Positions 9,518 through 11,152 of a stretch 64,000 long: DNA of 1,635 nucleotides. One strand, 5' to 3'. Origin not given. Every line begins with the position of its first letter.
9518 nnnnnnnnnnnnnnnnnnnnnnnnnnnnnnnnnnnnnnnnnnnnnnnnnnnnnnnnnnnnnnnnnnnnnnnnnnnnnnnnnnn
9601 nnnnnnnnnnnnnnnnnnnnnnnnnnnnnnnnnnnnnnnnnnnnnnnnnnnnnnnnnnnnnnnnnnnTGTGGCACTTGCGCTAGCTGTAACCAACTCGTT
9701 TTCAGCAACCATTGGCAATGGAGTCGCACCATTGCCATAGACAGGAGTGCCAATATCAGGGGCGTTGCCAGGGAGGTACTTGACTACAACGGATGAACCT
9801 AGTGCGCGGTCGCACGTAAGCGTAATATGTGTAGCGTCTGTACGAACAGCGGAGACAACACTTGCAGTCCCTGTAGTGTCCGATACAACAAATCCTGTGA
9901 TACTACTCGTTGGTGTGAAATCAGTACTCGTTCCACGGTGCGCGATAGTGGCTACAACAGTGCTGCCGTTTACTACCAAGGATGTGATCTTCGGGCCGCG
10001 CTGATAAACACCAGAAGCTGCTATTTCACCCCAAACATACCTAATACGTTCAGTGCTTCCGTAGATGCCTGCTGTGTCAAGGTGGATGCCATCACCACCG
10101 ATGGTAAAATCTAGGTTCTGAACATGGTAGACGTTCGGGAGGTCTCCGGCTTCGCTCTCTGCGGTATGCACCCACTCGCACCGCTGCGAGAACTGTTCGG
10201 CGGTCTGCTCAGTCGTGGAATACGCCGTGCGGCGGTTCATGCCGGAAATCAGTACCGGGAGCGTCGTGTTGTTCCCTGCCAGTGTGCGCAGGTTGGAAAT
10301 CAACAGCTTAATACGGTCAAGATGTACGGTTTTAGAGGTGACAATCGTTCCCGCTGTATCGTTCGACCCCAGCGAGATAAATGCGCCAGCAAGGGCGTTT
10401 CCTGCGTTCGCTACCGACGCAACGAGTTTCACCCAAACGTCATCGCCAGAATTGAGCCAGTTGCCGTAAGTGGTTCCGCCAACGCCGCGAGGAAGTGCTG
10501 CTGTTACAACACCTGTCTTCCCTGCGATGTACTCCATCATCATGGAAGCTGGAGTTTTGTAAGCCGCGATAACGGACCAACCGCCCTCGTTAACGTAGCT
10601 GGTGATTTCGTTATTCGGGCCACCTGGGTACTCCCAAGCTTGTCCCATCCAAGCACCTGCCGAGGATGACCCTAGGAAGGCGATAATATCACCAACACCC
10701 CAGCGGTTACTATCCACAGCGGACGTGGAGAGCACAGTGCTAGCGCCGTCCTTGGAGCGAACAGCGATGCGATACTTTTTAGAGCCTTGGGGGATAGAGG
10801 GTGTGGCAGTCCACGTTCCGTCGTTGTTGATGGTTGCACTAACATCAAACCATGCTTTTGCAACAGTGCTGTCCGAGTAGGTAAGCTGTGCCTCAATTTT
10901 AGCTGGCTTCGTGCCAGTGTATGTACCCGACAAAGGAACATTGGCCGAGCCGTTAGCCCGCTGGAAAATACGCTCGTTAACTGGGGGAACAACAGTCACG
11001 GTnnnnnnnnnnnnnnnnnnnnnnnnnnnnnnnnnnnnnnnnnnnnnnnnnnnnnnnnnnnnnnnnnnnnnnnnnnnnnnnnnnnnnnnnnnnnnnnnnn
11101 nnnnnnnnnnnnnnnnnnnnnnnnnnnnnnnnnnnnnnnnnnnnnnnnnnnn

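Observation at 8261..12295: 1344-aa lectin/SGNH-esterase/Big_2 protein encoded inside the head-tail connector gene cluster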

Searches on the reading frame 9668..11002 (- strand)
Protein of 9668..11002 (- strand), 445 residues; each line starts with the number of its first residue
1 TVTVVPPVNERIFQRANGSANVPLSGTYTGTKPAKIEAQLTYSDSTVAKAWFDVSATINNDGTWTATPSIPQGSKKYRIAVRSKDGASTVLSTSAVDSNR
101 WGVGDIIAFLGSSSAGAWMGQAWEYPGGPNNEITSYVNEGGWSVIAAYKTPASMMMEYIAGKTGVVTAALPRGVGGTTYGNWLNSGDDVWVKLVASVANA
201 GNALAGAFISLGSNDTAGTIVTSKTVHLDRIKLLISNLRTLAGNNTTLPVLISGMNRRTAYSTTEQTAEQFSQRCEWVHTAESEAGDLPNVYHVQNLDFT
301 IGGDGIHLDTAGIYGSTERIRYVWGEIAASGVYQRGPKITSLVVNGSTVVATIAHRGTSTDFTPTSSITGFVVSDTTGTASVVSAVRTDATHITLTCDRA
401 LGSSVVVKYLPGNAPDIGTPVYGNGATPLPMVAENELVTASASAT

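Call 25: search_solved_structures(query=A2, max_evalue=1, show_alignments=2)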
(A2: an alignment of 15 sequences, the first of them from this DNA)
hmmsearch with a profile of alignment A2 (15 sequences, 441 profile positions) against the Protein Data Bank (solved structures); distinct sequences matched with E-value up to 1: 3.
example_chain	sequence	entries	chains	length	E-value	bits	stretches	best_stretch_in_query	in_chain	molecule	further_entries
2apj_A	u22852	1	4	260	3.5e-07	32.4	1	163-309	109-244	Putative Esterase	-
1zmb_A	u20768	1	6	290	0.005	18.7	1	156-307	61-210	Acetylxylan esterase related enzyme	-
4ddd_A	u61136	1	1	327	0.64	11.8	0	203-244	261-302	Immunogenic protein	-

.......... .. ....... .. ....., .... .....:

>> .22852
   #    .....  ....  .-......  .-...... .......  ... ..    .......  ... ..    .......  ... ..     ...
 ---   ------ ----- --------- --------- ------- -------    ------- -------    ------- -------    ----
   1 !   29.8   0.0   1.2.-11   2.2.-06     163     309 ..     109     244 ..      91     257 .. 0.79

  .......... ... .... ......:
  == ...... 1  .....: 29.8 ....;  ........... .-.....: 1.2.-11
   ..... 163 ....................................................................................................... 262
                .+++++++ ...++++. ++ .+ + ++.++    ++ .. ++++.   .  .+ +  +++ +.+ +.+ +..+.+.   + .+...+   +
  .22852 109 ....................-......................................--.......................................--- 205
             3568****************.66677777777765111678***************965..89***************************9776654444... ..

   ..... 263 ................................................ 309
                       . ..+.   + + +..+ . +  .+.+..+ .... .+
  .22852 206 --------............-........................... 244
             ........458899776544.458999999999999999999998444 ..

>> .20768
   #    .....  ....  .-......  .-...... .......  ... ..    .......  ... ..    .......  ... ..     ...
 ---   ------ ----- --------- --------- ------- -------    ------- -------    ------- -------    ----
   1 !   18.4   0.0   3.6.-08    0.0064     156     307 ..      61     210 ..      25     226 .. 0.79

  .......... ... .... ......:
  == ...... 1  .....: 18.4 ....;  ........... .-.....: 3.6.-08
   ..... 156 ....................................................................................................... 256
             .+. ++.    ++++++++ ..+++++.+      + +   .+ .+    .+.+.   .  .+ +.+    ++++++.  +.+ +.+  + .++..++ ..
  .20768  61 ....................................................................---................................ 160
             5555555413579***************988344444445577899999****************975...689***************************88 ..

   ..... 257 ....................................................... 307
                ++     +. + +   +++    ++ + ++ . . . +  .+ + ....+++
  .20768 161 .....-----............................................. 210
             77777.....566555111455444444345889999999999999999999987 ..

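Call 43: predict_structure(alignment_id=A2)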
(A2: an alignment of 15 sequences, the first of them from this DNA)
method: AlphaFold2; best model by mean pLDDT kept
length: 445 residues; sequences in the alignment: 15
mean_pLDDT: 92.6   pTM: 0.89
mean pLDDT of the five models: 92.6, 91.7, 91.6, 90.9, 90.8
residues with pLDDT >= 90: 368; 70-90: 69; 50-70: 6; < 50: 2
segments of 3 or more residues with pLDDT < 50: none
pLDDT, mean of each block of 10 residues (from residue 1): 96 95 97 98 94 98 98 97 97 96 96 80 71 93 87 91 95 91 95 95 94 88 96 97 94 91 93 94 95 93 89 89 93 94 96 94 94 94 97 97 93 91 92 88 57
secondary structure, 60 per line:
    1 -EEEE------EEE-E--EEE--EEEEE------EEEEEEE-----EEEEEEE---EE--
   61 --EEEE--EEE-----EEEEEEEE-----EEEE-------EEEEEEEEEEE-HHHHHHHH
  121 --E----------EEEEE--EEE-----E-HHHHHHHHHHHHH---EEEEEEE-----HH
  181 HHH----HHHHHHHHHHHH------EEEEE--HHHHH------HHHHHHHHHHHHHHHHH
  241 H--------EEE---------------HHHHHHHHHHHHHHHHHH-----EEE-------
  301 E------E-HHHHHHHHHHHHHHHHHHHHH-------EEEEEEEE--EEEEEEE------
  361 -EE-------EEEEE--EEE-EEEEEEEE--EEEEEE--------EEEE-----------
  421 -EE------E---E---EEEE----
elements in order: E2-5 E12-14 E19-21 E24-28 E35-41 E47-53 E63-66 E69-71 E77-84 E90-93 E101-111 H113-120 E134-138 E141-143 H151-163 E167-173 H179-183 H188-199 E206-210 H213-217 H224-241 E250-252 H268-285 E291-293 H310-330 E338-345 E348-354 E371-375 E378-380 E382-389 E392-397 E406-409 E438-441

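Call 45: find_related_loci(query=A3, collection=genome_contigs, flank=8000)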
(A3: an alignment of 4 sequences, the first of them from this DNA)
Query A3 (445 aa) in genome_contigs; peptide patterns used: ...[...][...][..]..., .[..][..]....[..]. (x = any residue, [..] = any of these).
372 stretches matched a pattern, but none encodes a relative of the query by tblastn (E <= 1e-3).

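Call 46: find_related_loci(query=A3, collection=viral_contigs, flank=8000)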
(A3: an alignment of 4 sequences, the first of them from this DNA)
Query A3 (445 aa) in viral_contigs; peptide patterns used: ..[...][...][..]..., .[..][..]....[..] (x = any residue, [..] = any of these).
69 stretches matched a pattern; 5 encode a relative of the query (tblastn E <= 1e-3); 5 distinct loci.
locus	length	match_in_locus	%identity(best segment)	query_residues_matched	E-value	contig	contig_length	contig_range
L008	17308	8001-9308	47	6-439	2e-107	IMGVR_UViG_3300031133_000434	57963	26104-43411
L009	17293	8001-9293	43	8-439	4e-97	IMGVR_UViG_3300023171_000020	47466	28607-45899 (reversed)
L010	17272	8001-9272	43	8-436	7e-90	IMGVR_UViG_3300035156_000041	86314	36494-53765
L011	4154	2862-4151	42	7-442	3e-87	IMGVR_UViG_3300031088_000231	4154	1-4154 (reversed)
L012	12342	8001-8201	42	24-94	2e-5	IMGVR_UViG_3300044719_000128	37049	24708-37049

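Call 47: fold_search(model_id=the predicted structure, library=pdb)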
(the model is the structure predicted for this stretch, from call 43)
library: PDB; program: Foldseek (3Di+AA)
matches with E <= 10: 1981; with E <= 0.001: 66
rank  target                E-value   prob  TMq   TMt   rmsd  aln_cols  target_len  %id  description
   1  7kmm_B                2.0e-20  1.00  0.65  0.67   6.4       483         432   15  Crystal structure of XAC1771, a novel carbohydrate acetylesterase from Xanthomonas citri (released 2021-05-26)
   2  7kmm_A                1.5e-19  1.00  0.65  0.66   6.4       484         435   14  Crystal structure of XAC1771, a novel carbohydrate acetylesterase from Xanthomonas citri (released 2021-05-26)
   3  8f9q_A                7.6e-19  1.00  0.60  0.55   7.5       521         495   14  Guinea pig sialic acid esterase (SIAE) (released 2024-05-29)
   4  8f9p_A                8.5e-19  1.00  0.60  0.56   7.4       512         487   13  Dog sialic acid esterase (SIAE) inactive mutant S128A (released 2024-05-29)
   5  8f9o_A                1.4e-18  1.00  0.60  0.56   7.5       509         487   14  Dog sialic acid esterase (SIAE) (released 2024-05-29)
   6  8f9r_A                3.0e-18  1.00  0.59  0.55   7.4       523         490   14  Rabbit sialic acid esterase (SIAE) (released 2024-05-29)
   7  9h4u_A                1.0e-14  1.00  0.62  0.46   8.0       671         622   11  Deacetylase FI8 utilizes unconventional variant of a catalytic triad: the diluted triad (released 2025-08-27)
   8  9ega_B                7.9e-14  1.00  0.58  0.43   8.4       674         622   11  Crystal Structure of a CE20 carbohydrate acetylesterase from Pedobacter psychrotolerans (PpCE20_II), with ancillary do (released 2025-08-13)
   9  9vyh_o                5.6e-13  1.00  0.56  0.41  13.0       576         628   11  Cyanopodophage Pan3 tailspike (released 2025-11-26)
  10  9ega_A                1.1e-12  1.00  0.56  0.41   9.0       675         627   10  Crystal Structure of a CE20 carbohydrate acetylesterase from Pedobacter psychrotolerans (PpCE20_II), with ancillary do (released 2025-08-13)
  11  9vyh_m                2.8e-12  1.00  0.57  0.42  13.5       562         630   12  Cyanopodophage Pan3 tailspike (released 2025-11-26)
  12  1zmb_A                1.1e-09  1.00  0.40  0.60   4.5       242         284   18  Crystal Structure of the Putative Acetylxylan Esterase from Clostridium acetobutylicum, Northeast Structural Genomics  (released 2005-05-17)
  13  2apj_A                6.6e-08  1.00  0.38  0.66   5.1       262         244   15  X-Ray Structure of Protein from Arabidopsis Thaliana AT4G34215 at 1.6 Angstrom Resolution (released 2005-08-30)
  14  2apj_D                6.6e-08  1.00  0.37  0.65   6.8       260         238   15  X-Ray Structure of Protein from Arabidopsis Thaliana AT4G34215 at 1.6 Angstrom Resolution (released 2005-08-30)
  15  2apj_B                1.0e-07  1.00  0.37  0.65   6.6       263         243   15  X-Ray Structure of Protein from Arabidopsis Thaliana AT4G34215 at 1.6 Angstrom Resolution (released 2005-08-30)
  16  2apj_C                1.3e-06  1.00  0.38  0.67   4.3       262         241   16  X-Ray Structure of Protein from Arabidopsis Thaliana AT4G34215 at 1.6 Angstrom Resolution (released 2005-08-30)
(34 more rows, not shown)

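Call 54: search_protein_families(library=pfam, proteins=[L010:4113-6785:+, L009:4709-6979:+, L010:9560-10774:+], max_evalue=0.01)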
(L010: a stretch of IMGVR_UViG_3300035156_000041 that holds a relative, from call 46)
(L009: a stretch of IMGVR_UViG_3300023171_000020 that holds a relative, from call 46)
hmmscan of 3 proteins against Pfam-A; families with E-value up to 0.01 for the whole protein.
L010:4113-6785:+ (890 aa): 1 family
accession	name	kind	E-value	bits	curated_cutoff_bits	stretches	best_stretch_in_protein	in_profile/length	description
PF19501.5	PcRGLX_1st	-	0.0019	18.4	22.1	1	12-76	3-69/83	PcRGLX-like N-terminal RIFT barrel domain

L009:4709-6979:+ (756 aa): 1 family
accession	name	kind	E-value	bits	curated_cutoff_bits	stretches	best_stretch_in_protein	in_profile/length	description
PF19501.5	PcRGLX_1st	-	8.4e-05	22.8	22.1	1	31-85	18-73/83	PcRGLX-like N-terminal RIFT barrel domain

L010:9560-10774:+ (404 aa): 4 families
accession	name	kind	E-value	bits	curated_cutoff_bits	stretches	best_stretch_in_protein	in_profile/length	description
PF00041.27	fn3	-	2.6e-20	72.9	25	3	35-105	5-75/84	Fibronectin type III domain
PF25059.1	FN3_DSCAM-DSCAML_C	-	5.8e-05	23.8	39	0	80-117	46-83/89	DSCAM/DSCAML C-terminal Fn3-like domain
PF25788.1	Ig_Rha78A_N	-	0.00017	22.3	27.4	0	234-297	22-93/105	Rha78A-like, N-terminal immunoglobulin domain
PF07691.17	PA14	-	0.0018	18.5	24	0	197-296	27-127/147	PA14 domain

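Call 93: fold_search(model_id=the predicted structure, library=viral)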
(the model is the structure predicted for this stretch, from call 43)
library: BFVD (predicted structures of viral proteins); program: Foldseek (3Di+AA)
matches with E <= 10: 1344; with E <= 0.001: 68
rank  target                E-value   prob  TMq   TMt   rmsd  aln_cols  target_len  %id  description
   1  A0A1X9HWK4            1.4e-17  1.00  0.58  0.27  22.1       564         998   12  (no name in the UniProt tables at hand)
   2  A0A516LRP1            2.1e-14  1.00  0.54  0.31  13.1       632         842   13  (no name in the UniProt tables at hand)
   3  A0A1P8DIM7            6.2e-14  1.00  0.56  0.38   5.7       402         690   15  (no name in the UniProt tables at hand)
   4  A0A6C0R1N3            2.6e-12  1.00  0.49  0.27  28.9       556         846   14  PKD/Chitinase domain-containing protein [Alteromonas phage vB_AmeM_PT11-V22]
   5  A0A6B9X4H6            8.5e-12  1.00  0.36  0.19  12.6       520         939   11  BIG2 domain-containing protein [Escherichia phage alia]
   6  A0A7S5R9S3            1.2e-09  1.00  0.32  0.20  19.2       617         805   12  (no name in the UniProt tables at hand)
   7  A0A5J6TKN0            2.7e-09  1.00  0.40  0.33  16.1       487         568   14  Esterase [Gordonia phage Gibbin]
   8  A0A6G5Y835            3.4e-09  1.00  0.41  0.32   8.7       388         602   14  (no name in the UniProt tables at hand)
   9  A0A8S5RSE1            6.5e-09  1.00  0.31  0.26  24.2       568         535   11  XynB-like protein [Siphoviridae sp. ctFBb37]
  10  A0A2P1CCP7            1.2e-08  1.00  0.37  0.22  34.8       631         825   10  Phage head-binding domain containing protein [Klebsiella phage KP8]
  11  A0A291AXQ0            1.2e-08  1.00  0.29  0.30  16.8       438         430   12  SGNH hydrolase-type esterase domain-containing protein [Shigella phage Sf12]
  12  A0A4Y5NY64            2.4e-08  1.00  0.34  0.39  19.5       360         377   16  (no name in the UniProt tables at hand)
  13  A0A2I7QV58            3.0e-08  1.00  0.40  0.29  12.1       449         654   10  (no name in the UniProt tables at hand)
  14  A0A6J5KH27            4.9e-08  1.00  0.38  0.22  24.6       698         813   12  Uncharacterized protein [uncultured Caudovirales phage]
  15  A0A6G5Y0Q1            6.2e-08  1.00  0.35  0.35  10.7       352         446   14  (no name in the UniProt tables at hand)
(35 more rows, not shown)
